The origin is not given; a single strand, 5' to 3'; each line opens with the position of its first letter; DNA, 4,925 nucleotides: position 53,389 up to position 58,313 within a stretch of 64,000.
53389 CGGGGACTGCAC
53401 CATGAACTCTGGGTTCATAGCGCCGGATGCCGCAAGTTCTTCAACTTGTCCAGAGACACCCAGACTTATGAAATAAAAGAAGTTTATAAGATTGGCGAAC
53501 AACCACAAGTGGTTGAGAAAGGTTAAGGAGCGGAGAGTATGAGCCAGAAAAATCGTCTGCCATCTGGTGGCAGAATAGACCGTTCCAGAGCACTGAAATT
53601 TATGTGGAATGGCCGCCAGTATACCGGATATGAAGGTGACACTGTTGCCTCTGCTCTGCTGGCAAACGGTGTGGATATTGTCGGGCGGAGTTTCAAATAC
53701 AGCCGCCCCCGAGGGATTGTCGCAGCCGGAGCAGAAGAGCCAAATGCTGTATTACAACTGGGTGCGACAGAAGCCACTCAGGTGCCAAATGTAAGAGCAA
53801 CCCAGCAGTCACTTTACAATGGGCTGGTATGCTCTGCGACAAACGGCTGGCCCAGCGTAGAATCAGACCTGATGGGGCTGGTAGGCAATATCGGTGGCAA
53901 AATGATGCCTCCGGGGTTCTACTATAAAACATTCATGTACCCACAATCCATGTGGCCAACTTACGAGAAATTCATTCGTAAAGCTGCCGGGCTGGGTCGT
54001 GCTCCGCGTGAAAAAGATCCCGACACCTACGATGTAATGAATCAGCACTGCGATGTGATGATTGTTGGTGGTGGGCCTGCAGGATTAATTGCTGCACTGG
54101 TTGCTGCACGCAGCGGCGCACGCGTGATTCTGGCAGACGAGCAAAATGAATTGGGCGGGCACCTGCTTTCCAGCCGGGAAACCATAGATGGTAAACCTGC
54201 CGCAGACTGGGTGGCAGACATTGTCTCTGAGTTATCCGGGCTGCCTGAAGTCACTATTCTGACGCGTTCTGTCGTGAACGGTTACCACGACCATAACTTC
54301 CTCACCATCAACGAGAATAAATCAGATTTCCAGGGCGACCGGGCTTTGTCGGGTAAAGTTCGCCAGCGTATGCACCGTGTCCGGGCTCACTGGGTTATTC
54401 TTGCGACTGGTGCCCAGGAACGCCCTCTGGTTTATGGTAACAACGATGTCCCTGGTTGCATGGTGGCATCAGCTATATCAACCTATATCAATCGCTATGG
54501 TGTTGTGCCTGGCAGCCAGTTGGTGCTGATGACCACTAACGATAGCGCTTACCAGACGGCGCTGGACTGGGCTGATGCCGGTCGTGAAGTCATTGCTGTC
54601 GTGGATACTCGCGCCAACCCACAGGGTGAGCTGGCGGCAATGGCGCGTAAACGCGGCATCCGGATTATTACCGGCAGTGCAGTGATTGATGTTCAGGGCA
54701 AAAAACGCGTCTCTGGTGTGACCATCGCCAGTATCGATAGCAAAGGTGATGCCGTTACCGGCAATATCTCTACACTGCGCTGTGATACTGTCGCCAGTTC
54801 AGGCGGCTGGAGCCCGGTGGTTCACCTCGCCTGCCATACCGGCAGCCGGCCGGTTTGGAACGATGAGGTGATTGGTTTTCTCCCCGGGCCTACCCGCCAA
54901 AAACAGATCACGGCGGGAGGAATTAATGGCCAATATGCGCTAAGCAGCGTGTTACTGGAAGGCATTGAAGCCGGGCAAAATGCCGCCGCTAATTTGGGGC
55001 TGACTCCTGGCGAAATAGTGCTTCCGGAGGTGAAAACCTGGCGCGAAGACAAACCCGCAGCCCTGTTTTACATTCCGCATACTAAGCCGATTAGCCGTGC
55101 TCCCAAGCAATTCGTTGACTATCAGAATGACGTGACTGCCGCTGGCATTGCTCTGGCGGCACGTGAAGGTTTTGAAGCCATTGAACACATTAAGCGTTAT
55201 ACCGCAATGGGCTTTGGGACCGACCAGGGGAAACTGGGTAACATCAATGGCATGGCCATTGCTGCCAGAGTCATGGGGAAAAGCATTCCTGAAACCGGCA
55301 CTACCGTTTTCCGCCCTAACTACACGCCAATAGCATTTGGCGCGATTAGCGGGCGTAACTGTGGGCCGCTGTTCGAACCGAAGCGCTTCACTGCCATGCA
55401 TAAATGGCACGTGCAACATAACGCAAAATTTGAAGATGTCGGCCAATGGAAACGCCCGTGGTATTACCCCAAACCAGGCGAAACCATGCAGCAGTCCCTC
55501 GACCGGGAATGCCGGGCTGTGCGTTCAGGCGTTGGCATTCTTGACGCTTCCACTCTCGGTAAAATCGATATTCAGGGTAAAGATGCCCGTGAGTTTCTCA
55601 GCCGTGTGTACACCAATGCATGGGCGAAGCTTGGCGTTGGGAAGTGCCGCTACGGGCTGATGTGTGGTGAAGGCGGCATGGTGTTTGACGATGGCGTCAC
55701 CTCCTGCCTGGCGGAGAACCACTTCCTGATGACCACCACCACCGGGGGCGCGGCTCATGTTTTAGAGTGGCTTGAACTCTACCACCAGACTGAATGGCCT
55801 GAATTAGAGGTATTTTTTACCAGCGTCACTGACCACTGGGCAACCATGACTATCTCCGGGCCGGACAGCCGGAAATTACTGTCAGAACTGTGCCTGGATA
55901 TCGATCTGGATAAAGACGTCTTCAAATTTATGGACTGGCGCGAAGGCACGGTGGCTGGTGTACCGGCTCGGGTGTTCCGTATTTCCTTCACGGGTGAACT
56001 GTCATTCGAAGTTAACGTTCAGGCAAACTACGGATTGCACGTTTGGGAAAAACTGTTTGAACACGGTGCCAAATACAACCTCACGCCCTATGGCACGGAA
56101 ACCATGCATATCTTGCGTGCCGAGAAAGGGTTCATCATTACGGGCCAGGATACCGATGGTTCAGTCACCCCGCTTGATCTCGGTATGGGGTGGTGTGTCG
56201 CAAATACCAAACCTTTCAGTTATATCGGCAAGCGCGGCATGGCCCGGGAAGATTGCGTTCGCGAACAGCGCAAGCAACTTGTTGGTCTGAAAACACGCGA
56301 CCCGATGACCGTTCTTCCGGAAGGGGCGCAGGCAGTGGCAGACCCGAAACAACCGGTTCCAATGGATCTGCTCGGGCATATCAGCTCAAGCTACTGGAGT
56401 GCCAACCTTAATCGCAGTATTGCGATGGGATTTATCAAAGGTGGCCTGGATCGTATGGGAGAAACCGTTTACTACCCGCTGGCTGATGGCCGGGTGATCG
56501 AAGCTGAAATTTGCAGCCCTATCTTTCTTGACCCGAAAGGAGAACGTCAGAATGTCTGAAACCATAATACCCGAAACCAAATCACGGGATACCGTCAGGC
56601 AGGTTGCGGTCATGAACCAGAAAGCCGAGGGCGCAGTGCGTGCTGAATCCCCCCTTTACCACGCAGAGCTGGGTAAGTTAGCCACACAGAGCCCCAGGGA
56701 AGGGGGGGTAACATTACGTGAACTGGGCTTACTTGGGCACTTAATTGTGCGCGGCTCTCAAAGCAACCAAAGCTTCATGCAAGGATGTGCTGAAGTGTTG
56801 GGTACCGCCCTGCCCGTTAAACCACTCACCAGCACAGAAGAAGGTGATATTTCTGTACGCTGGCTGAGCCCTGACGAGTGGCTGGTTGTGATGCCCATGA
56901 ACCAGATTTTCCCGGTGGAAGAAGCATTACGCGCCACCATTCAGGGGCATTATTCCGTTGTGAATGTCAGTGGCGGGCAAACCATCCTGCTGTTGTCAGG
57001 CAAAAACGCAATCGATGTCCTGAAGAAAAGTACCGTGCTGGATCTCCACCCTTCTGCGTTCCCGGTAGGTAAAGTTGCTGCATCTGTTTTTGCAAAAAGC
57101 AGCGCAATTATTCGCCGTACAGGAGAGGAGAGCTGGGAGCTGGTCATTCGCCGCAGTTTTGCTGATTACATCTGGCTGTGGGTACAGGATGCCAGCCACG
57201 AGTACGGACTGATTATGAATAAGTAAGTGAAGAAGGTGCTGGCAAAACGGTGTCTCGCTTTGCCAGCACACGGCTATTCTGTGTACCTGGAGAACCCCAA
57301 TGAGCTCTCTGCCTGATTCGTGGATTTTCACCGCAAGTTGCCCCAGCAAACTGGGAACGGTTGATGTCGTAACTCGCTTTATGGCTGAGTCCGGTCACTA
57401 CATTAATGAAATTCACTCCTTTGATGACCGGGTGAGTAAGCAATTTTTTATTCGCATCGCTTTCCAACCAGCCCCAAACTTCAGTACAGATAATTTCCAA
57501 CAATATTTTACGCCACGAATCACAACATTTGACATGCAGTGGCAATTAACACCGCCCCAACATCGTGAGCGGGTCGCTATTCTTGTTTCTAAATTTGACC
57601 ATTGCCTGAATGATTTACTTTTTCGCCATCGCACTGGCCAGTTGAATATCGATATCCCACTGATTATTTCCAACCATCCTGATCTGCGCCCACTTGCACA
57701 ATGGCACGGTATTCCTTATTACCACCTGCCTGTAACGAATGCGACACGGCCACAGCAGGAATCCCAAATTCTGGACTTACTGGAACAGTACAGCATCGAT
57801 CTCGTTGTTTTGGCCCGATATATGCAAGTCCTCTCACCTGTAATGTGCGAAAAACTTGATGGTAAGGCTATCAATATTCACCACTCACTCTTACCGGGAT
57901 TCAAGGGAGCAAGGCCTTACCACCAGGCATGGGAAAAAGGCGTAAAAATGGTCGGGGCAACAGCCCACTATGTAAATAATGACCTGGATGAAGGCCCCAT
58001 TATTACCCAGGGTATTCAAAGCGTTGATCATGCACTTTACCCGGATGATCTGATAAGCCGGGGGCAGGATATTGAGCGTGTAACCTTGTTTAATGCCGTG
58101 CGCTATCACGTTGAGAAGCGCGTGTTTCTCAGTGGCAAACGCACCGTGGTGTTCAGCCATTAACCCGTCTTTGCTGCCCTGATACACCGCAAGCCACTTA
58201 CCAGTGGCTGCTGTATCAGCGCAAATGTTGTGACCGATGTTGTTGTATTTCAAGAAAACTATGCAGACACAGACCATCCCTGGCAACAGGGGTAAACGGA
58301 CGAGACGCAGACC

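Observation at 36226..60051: Pseudomonas-type glycine betaine-to-pyruvate catabolic island in an enterobacterial-type backbone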

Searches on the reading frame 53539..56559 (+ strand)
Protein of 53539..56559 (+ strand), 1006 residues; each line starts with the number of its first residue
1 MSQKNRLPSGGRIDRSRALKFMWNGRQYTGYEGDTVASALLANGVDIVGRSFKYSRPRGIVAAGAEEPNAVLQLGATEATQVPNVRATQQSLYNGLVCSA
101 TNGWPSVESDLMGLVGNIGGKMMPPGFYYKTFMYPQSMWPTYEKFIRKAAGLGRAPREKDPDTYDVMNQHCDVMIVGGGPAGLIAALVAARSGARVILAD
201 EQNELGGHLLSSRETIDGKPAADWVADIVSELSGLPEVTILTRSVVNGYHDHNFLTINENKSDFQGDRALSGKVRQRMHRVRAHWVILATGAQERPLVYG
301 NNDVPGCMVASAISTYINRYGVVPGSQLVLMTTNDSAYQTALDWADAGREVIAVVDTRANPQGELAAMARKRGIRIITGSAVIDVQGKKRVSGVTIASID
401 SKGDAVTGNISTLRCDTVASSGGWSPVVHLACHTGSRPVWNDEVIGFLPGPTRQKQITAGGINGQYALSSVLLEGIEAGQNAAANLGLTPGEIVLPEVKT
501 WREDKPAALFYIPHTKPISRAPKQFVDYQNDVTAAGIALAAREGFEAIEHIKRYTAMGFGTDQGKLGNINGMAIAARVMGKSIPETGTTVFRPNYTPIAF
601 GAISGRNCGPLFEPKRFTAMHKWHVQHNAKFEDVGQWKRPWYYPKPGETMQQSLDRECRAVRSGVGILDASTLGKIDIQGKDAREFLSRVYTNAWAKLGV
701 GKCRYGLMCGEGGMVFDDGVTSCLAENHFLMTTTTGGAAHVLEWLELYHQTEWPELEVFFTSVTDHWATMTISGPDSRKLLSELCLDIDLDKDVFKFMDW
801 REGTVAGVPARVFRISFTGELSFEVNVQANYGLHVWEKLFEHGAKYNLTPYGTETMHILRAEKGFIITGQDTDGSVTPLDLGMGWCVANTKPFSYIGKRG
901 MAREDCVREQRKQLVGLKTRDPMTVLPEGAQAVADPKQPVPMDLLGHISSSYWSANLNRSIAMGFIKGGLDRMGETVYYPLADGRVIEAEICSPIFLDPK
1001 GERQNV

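Call 4: search_protein_families(library=ncbifam, proteins=[window:53539-56559:+], max_evalue=0.00001)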
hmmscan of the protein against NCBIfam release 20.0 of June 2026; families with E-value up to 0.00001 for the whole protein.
window:53539-56559:+ (1006 aa): 20 families
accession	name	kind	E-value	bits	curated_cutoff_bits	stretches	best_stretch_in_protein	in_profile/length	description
TIGR01372.1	soxA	subfamily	0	1465.9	1164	1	2-1006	1-996/996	sarcosine oxidase subunit alpha family protein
NF001567.0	PRK00389.1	subfamily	1.5e-52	178.7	300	1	618-998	6-354/359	glycine cleavage system aminomethyltransferase GcvT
NF053776.1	TmaoDeMthMsil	equivalog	2.4e-45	155.3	1100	1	619-1004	389-761/763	trimethylamine N-oxide demethylase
TIGR00528.1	gcvT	equivalog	5.5e-39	134.1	235.85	1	618-980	4-344/362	glycine cleavage system aminomethyltransferase GcvT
NF010093.0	PRK13579.1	equivalog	2.5e-31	108.8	459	1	618-999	12-366/371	glycine cleavage system aminomethyltransferase GcvT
NF009133.0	PRK12486.1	equivalog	1.5e-20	73.4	410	1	650-984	40-357/369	dimethylsulfoniopropionate demethylase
TIGR01292.1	TRX_reduct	equivalog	3.1e-11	42.6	343.45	1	172-426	2-238/300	thioredoxin-disulfide reductase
TIGR03997.1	mycofact_OYE_2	equivalog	8.6e-10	37.6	793.15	1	158-233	366-442/645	mycofactocin system FadH/OYE family oxidoreductase 2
TIGR03996.1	mycofact_OYE_1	hypoth_equivalog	3.3e-08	32.5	627.9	1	160-213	362-415/633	mycofactocin system FadH/OYE family oxidoreductase 1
NF004789.0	PRK06134.1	subfamily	1.7e-07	30.2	747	1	167-208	9-50/581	FAD-dependent oxidoreductase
NF047633.1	SyrngDmethDesA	equivalog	4.5e-07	28.7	800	1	673-866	56-250/453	syringate O-demethylase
TIGR02032.1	GG-red-SF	subfamily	9.8e-07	28.7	158.8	1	172-205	2-35/297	geranylgeranyl reductase family protein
TIGR00275.1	TIGR00275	subfamily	1.5e-06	27.4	183.8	1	173-211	1-39/401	aminoacetone oxidase family FAD-binding enzyme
NF009410.0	PRK12771.1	subfamily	1.5e-06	27.1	516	0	172-209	140-177/566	NAD(P)-binding protein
NF003585.0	PRK05249.1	equivalog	1.6e-06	27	465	1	168-210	4-46/464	Si-specific NAD(P)(+) transhydrogenase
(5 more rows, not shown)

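Call 8: find_encoding_contigs(protein=window:53539-56559:+, flank=10000, max_places=6)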
Protein window:53539-56559:+ (1006 aa): 2 contigs read that carry it; 1 place shown.
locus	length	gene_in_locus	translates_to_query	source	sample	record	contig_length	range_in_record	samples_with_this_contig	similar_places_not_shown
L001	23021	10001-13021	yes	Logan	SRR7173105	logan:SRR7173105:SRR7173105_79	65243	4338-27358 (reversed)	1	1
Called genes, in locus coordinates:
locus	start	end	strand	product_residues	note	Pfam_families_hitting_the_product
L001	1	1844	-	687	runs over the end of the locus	PF00724:Oxidored_FMN, PF00070:Pyr_redox (weak), PF00890:FAD_binding_2 (weak), PF01266:DAO (faint), PF03486:HI0933_like (weak), PF07992:Pyr_redox_2, PF12831:FAD_oxidored, PF13450:NAD_binding_8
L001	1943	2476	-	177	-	PF19367:DUF5943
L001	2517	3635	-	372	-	PF01244:Peptidase_M19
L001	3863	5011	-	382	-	PF01965:DJ-1_PfpI, PF12833:HTH_18, PF00165:HTH_AraC (weak)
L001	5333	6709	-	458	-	PF03315:SDH_beta, PF03313:SDH_alpha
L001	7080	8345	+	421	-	PF00464:SHMT, PF00155:Aminotran_1_2 (weak), PF01212:Beta_elim_lyase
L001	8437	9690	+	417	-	PF01946:Thi4 (weak), PF00890:FAD_binding_2 (weak), PF01266:DAO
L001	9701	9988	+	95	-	PF04267:SoxD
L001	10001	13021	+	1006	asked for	PF13510:Fer2_4, PF00890:FAD_binding_2 (weak), PF03486:HI0933_like (weak), PF07992:Pyr_redox_2, PF12831:FAD_oxidored, PF17806:SO_alpha_A3, PF01571:GCV_T, PF08669:GCV_T_C, +3 more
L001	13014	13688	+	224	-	PF04268:SoxG, PF01571:GCV_T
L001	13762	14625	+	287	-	PF00551:Formyl_trans_N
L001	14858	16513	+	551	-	PF02028:BCCT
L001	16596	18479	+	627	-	PF00027:cNMP_binding, PF00571:CBS, PF03445:DUF294, PF10335:DUF294_C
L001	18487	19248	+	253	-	PF00929:RNase_T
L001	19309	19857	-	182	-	PF02525:Flavodoxin_2, PF03358:FMN_red (weak)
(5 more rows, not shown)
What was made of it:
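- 51975..57226 (+): soxB (51,975-53,228), soxD (53,239-53,526), soxA (53,539-56,559), soxG (56,552-57,226): heterotetrameric sarcosine oxidase. Gene calls come from call 8.
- Checked: The small hypothetical gene is DUF5943 and the dipeptidase is Peptidase_M19 (call 8).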

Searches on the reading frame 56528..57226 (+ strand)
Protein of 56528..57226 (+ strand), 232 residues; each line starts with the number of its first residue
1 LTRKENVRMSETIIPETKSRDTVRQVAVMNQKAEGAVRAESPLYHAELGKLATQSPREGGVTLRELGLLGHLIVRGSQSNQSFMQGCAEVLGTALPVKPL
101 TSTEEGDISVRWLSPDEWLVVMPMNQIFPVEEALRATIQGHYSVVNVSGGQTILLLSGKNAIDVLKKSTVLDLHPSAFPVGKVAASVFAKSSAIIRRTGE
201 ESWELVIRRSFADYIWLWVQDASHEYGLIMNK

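Call 4: search_protein_families(library=ncbifam, proteins=[window:56528-57226:+], max_evalue=0.00001)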
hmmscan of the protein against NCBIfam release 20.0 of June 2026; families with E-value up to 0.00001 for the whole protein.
window:56528-57226:+ (232 aa): 1 family
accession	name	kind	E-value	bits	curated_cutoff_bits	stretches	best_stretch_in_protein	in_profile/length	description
TIGR01375.1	soxG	subfamily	4.1e-42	143.6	143.95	1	82-225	8-152/152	sarcosine oxidase subunit gamma family protein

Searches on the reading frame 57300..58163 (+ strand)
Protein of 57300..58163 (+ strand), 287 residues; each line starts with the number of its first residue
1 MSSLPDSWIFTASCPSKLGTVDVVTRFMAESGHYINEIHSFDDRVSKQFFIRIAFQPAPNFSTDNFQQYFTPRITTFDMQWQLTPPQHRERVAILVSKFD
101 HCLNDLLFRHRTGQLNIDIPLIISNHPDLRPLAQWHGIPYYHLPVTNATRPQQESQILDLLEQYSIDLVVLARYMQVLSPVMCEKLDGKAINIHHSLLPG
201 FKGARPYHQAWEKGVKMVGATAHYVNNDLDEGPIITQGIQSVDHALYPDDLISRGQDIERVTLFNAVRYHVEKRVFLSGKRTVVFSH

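Call 4: search_protein_families(library=ncbifam, proteins=[window:57300-58163:+], max_evalue=0.00001)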
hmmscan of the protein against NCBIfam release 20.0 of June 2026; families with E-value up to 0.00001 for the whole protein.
window:57300-58163:+ (287 aa): 6 families
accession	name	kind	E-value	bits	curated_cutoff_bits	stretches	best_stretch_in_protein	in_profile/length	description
NF004684.0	PRK06027.1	subfamily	6e-112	374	223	1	7-285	6-285/286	formyltetrahydrofolate deformylase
TIGR00655.1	PurU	equivalog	1.3e-90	303.8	285.95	1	11-285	4-280/280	formyltetrahydrofolate deformylase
TIGR00639.1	PurN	equivalog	1.3e-30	106.4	150.1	1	91-275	2-189/192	phosphoribosylglycinamide formyltransferase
TIGR00460.1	fmt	equivalog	1.5e-14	53.9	201.5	1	143-239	58-153/315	methionyl-tRNA formyltransferase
NF005414.0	PRK06988.1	equivalog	9.7e-08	31.3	316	1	133-239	51-151/311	formyltransferase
NF005998.1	PRK08125.1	equivalog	9.4e-06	24.3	777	0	157-241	67-151/649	bifunctional UDP-4-amino-4-deoxy-L-arabinose formyltransferase/UDP-glucuronic acid oxidase ArnA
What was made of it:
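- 57300..58163 (+): purU: formyltetrahydrofolate deformylase (recycles THF). NF004684 at 374 bits; TIGR00655 at 304 bits, cut-off 286 (call 4).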
